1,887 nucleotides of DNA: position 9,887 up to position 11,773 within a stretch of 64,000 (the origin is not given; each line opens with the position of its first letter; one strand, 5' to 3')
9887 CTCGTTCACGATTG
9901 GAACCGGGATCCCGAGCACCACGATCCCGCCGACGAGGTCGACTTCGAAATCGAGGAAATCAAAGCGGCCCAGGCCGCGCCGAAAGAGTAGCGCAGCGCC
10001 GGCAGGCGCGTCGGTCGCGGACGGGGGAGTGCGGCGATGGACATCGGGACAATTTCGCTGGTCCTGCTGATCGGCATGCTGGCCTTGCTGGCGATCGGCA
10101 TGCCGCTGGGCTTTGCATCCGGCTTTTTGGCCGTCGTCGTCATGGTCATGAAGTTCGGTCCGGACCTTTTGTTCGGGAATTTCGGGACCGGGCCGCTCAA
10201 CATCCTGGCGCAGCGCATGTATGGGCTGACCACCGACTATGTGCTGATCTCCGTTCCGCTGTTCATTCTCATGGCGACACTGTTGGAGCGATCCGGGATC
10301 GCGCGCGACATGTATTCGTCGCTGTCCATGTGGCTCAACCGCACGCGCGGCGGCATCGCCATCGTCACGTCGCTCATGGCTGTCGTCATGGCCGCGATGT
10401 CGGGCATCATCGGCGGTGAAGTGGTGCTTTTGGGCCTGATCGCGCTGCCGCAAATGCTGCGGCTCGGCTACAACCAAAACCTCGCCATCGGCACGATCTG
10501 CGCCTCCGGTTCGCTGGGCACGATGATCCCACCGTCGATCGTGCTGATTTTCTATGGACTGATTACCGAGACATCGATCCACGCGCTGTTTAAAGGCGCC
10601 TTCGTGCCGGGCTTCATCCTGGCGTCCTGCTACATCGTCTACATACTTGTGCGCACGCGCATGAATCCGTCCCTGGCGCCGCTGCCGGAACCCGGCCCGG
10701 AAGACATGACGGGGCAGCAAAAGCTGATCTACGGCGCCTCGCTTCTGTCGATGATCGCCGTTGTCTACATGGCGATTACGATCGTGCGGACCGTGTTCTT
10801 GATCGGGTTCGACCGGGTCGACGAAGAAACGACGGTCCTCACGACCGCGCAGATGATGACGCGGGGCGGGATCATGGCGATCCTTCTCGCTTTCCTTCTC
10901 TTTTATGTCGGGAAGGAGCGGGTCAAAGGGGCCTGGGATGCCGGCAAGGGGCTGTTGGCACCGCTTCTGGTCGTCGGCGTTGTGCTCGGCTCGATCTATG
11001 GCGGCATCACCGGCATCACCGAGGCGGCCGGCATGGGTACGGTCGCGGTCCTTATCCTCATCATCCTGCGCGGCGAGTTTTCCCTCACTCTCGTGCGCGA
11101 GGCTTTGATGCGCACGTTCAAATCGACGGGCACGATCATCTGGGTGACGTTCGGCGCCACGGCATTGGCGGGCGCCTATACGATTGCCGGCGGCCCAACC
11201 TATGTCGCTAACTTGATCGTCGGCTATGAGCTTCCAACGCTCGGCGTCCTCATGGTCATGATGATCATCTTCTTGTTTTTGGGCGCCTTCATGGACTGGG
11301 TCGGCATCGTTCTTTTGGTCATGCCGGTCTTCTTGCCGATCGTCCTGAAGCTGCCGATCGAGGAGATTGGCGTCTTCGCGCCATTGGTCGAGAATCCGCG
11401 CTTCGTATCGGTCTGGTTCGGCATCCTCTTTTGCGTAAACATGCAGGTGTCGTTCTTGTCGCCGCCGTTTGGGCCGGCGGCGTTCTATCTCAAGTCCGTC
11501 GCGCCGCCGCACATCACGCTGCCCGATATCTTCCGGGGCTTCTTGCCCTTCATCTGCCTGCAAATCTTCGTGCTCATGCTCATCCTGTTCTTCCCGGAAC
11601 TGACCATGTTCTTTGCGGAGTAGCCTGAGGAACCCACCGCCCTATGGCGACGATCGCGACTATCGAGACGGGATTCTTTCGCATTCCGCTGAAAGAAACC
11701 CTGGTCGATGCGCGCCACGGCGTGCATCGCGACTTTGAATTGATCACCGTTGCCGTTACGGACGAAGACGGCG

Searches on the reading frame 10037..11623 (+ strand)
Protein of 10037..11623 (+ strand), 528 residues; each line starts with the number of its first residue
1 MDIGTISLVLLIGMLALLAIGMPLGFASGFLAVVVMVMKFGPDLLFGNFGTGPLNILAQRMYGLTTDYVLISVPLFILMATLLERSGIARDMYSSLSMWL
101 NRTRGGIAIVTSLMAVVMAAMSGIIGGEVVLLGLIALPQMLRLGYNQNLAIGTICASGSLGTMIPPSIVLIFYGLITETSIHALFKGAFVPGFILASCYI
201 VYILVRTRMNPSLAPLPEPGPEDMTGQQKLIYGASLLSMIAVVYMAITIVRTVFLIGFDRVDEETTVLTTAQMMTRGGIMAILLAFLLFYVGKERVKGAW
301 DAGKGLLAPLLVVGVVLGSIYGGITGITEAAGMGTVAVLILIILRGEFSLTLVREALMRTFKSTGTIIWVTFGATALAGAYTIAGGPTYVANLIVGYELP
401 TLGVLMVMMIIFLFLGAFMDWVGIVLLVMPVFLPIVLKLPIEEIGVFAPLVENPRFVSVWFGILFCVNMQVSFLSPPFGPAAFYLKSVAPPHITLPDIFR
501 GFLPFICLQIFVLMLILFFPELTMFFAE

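Call 67: search_protein_families(library=pfam, proteins=[window:10037-11623:+], max_evalue=0.00001)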
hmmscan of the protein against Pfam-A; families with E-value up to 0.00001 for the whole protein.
window:10037-11623:+ (528 aa): 1 family
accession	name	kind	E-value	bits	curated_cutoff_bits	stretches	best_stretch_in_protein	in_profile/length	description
PF06808.19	DctM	-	3.9e-66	224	23.8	1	11-522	1-413/413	Tripartite ATP-independent periplasmic transporter, DctM component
